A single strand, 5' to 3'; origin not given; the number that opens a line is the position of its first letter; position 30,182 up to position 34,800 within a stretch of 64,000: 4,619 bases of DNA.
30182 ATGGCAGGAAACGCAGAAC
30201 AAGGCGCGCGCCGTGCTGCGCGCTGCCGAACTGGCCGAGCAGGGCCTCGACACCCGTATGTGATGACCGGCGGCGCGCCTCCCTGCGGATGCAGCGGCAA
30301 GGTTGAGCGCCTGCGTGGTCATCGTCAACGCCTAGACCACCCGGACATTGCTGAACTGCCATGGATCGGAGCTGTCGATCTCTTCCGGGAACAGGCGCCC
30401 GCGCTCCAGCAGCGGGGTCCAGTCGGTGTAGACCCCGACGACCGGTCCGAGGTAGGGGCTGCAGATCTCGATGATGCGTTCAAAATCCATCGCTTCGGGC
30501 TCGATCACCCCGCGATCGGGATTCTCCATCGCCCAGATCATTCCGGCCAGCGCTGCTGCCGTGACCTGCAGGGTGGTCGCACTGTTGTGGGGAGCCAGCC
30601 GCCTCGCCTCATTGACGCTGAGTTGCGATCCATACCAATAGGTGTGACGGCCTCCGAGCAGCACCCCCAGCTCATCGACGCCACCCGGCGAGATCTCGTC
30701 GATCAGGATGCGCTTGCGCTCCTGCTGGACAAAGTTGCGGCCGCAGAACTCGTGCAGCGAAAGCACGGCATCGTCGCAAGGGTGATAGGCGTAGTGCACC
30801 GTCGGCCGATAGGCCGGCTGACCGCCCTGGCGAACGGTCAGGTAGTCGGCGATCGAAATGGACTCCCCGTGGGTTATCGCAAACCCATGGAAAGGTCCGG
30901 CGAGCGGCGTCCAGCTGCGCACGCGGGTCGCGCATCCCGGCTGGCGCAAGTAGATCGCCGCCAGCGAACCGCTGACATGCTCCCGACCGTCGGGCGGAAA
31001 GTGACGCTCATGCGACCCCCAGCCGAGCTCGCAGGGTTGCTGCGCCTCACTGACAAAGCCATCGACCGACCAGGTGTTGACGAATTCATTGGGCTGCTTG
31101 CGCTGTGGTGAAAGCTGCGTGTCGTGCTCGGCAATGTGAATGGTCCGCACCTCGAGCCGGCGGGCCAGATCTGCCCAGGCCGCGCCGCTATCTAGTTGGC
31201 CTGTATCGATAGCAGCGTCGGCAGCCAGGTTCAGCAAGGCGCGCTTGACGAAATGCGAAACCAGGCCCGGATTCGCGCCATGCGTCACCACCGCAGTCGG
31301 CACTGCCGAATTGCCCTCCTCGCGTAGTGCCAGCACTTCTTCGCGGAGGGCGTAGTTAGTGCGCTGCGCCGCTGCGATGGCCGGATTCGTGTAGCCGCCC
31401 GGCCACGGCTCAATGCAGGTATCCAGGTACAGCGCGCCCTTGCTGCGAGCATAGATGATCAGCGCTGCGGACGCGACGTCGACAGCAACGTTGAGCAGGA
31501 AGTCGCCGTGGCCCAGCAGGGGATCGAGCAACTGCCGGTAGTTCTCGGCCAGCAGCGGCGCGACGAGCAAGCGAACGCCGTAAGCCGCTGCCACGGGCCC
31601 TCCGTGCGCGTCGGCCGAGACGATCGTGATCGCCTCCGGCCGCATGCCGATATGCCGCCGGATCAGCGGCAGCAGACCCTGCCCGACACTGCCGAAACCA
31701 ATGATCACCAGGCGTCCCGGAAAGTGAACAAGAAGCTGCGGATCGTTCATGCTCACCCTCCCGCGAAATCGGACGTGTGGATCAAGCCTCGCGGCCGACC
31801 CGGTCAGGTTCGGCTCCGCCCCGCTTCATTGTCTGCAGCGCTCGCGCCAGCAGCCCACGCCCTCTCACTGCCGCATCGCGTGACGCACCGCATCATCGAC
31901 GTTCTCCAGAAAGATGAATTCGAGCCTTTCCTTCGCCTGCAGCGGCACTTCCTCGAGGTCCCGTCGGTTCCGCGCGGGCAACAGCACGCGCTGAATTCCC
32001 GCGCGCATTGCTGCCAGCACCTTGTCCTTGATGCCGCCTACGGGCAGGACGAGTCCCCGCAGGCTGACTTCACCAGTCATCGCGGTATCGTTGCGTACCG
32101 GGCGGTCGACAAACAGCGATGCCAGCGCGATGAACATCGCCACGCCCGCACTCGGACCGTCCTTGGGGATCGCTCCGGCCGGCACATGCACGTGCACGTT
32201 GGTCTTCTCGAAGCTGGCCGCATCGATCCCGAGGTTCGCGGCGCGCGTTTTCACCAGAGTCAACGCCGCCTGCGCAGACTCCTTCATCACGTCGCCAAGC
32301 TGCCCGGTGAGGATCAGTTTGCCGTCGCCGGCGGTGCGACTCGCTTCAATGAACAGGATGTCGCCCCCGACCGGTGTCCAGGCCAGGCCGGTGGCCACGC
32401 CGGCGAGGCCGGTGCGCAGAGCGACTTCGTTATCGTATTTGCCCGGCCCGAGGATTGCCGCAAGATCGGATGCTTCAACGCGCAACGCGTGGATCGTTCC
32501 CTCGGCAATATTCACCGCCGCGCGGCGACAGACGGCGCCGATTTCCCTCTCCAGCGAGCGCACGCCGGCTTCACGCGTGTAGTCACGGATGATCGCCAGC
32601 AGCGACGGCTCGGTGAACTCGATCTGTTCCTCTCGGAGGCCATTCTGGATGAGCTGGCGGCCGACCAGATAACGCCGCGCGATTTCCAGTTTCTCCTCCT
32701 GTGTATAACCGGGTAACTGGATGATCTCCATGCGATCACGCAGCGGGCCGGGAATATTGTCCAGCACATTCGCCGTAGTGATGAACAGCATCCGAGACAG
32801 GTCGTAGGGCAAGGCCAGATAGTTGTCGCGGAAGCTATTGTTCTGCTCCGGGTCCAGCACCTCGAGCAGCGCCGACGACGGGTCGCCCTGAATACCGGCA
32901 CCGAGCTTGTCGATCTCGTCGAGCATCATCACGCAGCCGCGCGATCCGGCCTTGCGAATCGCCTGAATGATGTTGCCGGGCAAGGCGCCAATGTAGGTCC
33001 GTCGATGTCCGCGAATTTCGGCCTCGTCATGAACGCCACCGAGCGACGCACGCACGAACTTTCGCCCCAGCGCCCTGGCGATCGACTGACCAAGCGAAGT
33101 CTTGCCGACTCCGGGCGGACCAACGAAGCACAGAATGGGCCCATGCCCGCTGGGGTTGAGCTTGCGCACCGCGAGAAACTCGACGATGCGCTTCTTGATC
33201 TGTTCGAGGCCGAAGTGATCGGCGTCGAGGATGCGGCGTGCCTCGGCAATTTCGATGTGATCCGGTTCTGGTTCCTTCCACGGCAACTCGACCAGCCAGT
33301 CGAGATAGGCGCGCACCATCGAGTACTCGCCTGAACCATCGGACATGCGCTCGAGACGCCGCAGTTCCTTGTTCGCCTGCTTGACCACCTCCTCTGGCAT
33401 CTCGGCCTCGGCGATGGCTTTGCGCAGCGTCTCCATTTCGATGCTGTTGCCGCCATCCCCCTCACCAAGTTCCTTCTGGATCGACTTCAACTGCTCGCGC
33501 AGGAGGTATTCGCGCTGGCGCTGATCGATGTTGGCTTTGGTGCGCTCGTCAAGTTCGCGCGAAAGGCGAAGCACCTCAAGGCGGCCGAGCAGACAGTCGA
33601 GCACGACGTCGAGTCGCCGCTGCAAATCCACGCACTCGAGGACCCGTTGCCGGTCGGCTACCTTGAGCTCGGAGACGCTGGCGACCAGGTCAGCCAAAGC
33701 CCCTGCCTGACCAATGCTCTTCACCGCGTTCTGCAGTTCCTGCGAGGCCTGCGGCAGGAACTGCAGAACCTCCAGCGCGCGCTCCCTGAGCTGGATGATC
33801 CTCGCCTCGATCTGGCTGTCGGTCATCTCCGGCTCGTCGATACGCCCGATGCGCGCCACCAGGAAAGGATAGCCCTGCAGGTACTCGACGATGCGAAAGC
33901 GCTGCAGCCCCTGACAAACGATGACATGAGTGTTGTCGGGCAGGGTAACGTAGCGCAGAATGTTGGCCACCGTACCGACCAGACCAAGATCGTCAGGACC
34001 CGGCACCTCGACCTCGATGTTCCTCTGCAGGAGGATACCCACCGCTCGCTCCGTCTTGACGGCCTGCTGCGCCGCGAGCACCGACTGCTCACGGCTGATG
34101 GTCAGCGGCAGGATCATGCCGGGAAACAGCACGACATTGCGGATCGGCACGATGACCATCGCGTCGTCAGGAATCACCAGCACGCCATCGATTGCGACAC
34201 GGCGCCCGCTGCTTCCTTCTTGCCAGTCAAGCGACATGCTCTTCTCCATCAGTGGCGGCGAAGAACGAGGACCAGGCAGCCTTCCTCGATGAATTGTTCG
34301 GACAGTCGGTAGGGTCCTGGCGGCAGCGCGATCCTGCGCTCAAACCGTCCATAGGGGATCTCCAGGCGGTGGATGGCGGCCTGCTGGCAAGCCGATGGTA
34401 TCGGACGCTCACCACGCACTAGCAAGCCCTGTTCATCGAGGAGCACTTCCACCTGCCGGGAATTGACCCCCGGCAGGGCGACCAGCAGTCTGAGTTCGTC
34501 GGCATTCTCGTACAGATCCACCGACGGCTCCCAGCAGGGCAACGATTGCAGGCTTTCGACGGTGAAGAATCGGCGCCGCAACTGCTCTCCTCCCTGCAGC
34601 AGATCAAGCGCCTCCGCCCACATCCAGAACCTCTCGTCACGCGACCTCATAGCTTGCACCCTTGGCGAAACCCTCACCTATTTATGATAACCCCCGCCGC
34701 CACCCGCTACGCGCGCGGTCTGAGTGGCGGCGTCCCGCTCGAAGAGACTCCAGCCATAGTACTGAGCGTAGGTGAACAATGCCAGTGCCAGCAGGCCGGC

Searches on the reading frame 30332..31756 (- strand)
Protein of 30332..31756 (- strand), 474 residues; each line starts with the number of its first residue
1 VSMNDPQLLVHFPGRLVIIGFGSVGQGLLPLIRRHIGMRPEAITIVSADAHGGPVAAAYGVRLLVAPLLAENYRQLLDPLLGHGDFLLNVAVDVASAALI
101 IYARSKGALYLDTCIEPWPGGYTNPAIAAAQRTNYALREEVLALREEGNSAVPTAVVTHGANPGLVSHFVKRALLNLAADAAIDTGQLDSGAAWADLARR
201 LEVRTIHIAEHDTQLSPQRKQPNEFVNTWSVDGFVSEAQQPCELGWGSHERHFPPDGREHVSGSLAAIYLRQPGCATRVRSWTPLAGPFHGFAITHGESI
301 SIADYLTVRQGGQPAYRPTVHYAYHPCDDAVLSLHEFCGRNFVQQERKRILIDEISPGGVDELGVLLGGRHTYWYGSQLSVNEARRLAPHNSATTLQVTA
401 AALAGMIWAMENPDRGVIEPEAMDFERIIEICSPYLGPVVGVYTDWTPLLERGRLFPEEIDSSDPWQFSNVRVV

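Call 3: search_protein_families(library=pfam, proteins=[window:30332-31756:-], max_evalue=0.01)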
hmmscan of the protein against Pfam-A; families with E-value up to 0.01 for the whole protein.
window:30332-31756:- (474 aa): 2 families
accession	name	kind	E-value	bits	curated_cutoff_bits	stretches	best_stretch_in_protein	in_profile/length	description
PF16653.10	Sacchrp_dh_C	-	1.4e-34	120.9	31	1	160-439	1-260/265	Saccharopine dehydrogenase C-terminal domain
PF03435.24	Sacchrp_dh_NADP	-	3e-27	95.9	25.1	1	17-156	2-129/129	Saccharopine dehydrogenase NADP binding domain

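Call 4: search_protein_families(library=ncbifam, proteins=[window:30332-31756:-], max_evalue=0.01)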
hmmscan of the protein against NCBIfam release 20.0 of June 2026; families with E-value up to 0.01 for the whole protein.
window:30332-31756:- (474 aa): 0 families

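Call 28: search_solved_structures(query=window:30332-31750:-, max_evalue=0.001)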
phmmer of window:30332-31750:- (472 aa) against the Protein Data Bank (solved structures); distinct sequences matched with E-value up to 0.001: 14.
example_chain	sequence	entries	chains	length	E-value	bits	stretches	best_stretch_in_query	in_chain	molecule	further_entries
2ph5_A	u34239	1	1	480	4.1e-157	527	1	8-471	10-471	Homospermidine synthase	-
4plp_A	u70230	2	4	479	2.8e-156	524.3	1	9-471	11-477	Homospermidine synthase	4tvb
4xq9_A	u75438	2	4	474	3.6e-156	523.9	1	10-471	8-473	Homospermidine synthase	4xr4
4xqc_A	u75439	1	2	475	3.6e-156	523.9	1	10-471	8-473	Homospermidine synthase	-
6s3x_A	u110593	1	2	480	9e-156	522.6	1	10-471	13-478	Homospermidine synthase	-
6s6g_A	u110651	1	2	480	9e-156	522.6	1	10-471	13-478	Homospermidine synthase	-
4xqg_A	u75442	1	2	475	9.2e-156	522.6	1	10-471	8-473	Homospermidine synthase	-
6s49_A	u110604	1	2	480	2.5e-155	521.1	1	10-471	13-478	Homospermidine synthase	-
4xqe_A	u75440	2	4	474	5.9e-155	519.9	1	10-471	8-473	Homospermidine synthase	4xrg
6s65_A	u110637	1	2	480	6e-155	519.9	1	10-471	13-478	Homospermidine synthase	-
6s4d_A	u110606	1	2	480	7.2e-155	519.6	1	10-471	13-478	Homospermidine synthase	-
6sep_A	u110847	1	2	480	2.8e-154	517.7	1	10-471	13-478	Homospermidine synthase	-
6s72_A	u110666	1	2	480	2.9e-154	517.6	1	10-471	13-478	Homospermidine synthase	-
6y87_A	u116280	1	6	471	5.1e-140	470.7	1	8-469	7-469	Homospermidine synthase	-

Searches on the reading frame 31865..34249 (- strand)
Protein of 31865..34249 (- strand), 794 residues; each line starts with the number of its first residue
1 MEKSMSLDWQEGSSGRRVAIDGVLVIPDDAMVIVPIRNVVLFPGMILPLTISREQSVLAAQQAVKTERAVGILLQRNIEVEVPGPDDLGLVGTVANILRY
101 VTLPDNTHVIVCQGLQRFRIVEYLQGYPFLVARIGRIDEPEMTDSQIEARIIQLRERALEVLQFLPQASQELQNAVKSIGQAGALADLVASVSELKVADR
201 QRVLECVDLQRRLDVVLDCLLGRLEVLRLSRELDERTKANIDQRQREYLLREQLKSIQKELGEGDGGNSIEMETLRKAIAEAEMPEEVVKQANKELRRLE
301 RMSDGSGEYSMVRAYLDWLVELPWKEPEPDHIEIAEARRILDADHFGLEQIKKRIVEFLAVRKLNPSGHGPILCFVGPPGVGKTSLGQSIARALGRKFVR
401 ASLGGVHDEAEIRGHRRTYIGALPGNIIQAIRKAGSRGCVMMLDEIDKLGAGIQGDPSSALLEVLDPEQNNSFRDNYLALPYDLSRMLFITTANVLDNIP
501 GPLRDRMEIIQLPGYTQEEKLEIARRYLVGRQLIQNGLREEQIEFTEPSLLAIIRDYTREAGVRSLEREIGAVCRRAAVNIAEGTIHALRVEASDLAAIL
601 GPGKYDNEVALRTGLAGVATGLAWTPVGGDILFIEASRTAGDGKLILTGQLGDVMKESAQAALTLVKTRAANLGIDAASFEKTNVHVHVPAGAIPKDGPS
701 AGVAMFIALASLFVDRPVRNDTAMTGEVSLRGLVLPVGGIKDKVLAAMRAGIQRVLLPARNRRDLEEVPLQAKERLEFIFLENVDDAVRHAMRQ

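Call 3: search_protein_families(library=pfam, proteins=[window:31865-34249:-], max_evalue=0.01)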
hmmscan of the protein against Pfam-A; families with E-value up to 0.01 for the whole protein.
window:31865-34249:- (794 aa): 12 families
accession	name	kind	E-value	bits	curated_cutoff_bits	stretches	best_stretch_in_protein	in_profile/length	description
PF05362.19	Lon_C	-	1.7e-81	273.2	21.1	1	591-793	2-204/205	Lon protease (S16) C-terminal proteolytic domain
PF02190.22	LON_substr_bdg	-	4.6e-40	138.1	28.7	1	31-220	2-198/200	ATP-dependent protease La (LON) substrate-binding domain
PF00004.35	AAA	-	8.5e-24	84.9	21.2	1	373-511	1-127/131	ATPase family associated with various cellular activities (AAA)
PF22667.2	Lon_lid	-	2.1e-21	75.8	27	1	535-585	2-52/57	Lon protease AAA+ ATPase lid domain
PF07728.20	AAA_5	-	3.1e-09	37.4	22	1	373-507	2-139/139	AAA domain (dynein-related subfamily)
PF13541.12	ChlI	-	4.4e-08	33.5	27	1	634-761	1-121/121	Subunit ChlI of Mg-chelatase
PF07724.20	AAA_2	-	0.00019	22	27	1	374-495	7-125/166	AAA domain (Cdc48 subfamily)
PF05496.18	RuvB_N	-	0.0016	18.6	27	0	344-402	8-65/159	Holliday junction DNA helicase RuvB P-loop domain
PF13191.12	AAA_16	-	0.0035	18.3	32.6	1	367-431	21-82/167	AAA ATPase domain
PF01443.25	Viral_helicase1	-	0.0044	17.3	21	1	377-474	5-101/228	Viral superfamily 1 RNA helicase core domain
PF13401.12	AAA_22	-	0.0061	17.3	27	0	370-449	5-96/130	AAA domain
PF08298.17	AAA_PrkA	-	0.0063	16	25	0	342-396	58-111/358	PrkA AAA domain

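Call 4: search_protein_families(library=ncbifam, proteins=[window:31865-34249:-], max_evalue=0.01)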
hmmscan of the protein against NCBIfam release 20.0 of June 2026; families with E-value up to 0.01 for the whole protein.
window:31865-34249:- (794 aa): 18 families
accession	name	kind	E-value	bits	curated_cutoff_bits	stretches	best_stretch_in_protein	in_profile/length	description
TIGR00763.1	lon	equivalog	1.6e-274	913.2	608.05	1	33-791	2-794/795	endopeptidase La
NF008053.0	PRK10787.1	equivalog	8.9e-233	774.8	891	1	32-792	12-771/784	endopeptidase La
TIGR00764.1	lon_rel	equivalog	2.2e-26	92.6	516.6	1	635-793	443-594/608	ATP-dependent protease LonB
TIGR02902.1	spore_lonB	equivalog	6.9e-25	87.7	723.3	1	679-789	423-528/531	ATP-dependent protease LonB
TIGR02903.1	spore_lon_C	equivalog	1.6e-24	86.4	678.8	1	634-789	464-612/615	Lon family ATP-dependent protease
TIGR02653.1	Lon_rel_chp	hypoth_equivalog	3.2e-19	68.7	628.25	1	633-792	513-672/675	protease Lon-related BREX system protein BrxL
TIGR00416.1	sms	equivalog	2e-10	40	403.05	1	680-766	353-438/454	DNA repair protein RadA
TIGR02639.1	ClpA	equivalog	3.6e-07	28.8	993.15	1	373-467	490-582/734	ATP-dependent Clp protease ATP-binding subunit ClpA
TIGR00635.1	ruvB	equivalog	3.9e-05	22.8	299.05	1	344-402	5-62/305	Holliday junction branch migration DNA helicase RuvB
NF000868.0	PRK00080.1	equivalog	0.00019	20.5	282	1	344-401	26-82/330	Holliday junction branch migration DNA helicase RuvB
TIGR02881.1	spore_V_K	equivalog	0.0003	20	422.95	1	368-532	40-195/261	stage V sporulation protein K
NF003229.0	PRK04195.1-5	equivalog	0.00064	18.5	280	1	349-451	23-117/413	replication factor C large subunit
NF042959.1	IteA_antiphage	equivalog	0.0007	18.8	510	1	363-450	116-196/367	anti-phage ATPase IteA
TIGR03922.1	T7SS_EccA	equivalog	0.0013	17.4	466.65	1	336-452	270-390/557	type VII secretion AAA-ATPase EccA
NF009881.0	PRK13341.1-2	equivalog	0.0019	16.1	651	0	373-408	55-92/736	AAA family ATPase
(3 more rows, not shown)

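Call 29: search_solved_structures(query=window:31865-34237:-, max_evalue=1e-50)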
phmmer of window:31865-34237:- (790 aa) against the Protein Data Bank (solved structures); distinct sequences matched with E-value up to 1e-50: 35.
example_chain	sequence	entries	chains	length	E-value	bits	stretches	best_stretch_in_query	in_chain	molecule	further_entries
7fd4_B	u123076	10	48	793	1.7e-215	720.9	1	28-786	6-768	Lon protease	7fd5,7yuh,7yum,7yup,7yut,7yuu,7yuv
7fid_B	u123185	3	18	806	1.8e-215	720.8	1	28-786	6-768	Lon protease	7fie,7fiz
6wqh_A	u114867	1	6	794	2.2e-215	720.5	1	28-786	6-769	Lon protease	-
7ypj_A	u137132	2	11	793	4.8e-215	719.4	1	28-786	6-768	Lon protease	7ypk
7yph_A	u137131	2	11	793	3.5e-214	716.5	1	28-786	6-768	Lon protease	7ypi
8k3y_A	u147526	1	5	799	3.6e-214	716.5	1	28-786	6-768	Lon protease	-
7p6u_A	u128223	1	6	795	4.4e-214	716.2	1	28-785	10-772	Lon protease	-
6u5z_A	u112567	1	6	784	1e-212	711.7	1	28-782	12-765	Lon protease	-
3m6a_A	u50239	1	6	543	3.3e-178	597.6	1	263-788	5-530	ATP-dependent protease La 1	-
8k3y_F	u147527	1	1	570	6.6e-178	596.6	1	267-786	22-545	Lon protease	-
4ypl_A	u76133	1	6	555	9.1e-178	596.1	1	267-786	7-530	Lon protease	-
6v11_A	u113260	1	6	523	1.9e-171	575.3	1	271-787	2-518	Lon protease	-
6on2_A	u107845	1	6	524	4.6e-171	574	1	271-787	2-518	ATP-dependent protease La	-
31ep_A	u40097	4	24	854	3.9e-163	547.8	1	166-780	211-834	Lon protease homolog, mitochondrial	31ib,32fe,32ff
7nfy_A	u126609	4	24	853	3.9e-163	547.8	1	166-780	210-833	Lon protease homolog, mitochondrial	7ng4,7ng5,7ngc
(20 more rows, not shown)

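Call 38: search_protein_families(library=padloc, proteins=[window:31865-34237:-], max_evalue=0.001)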
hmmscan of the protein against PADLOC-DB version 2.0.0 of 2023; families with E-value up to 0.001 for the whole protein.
window:31865-34237:- (790 aa): 8 families
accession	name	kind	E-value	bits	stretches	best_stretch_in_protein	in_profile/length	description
PDLC02506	BrxL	-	5.3e-19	66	1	630-788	519-677/680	BrxL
PDLC03838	DolB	-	1.4e-06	25.8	1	336-490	136-277/375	-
PDLC04232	IetA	-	7.2e-06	23.6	1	369-446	119-187/330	-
PDLC02195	IetA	-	2e-05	22.1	1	345-445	114-207/395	-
PDLC02196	IetA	-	2.8e-05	21.7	1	367-446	123-193/374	-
PDLC04140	mad8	-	0.00015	19.4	0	366-393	27-54/314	mads_8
PDLC04606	PDC-M37B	-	0.0006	17.1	1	334-504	139-312/390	-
PDLC00915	TRIP13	-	0.00063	17.2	0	365-400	63-97/302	TRIP13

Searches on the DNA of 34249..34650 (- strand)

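Call 67: search_rna_families(source=L135, start=7850, end=8050, threshold=evalue, max_evalue=1)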
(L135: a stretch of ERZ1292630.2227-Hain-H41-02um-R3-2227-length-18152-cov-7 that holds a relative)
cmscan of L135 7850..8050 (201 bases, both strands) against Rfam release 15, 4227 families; matches with E-value up to 1: 0.
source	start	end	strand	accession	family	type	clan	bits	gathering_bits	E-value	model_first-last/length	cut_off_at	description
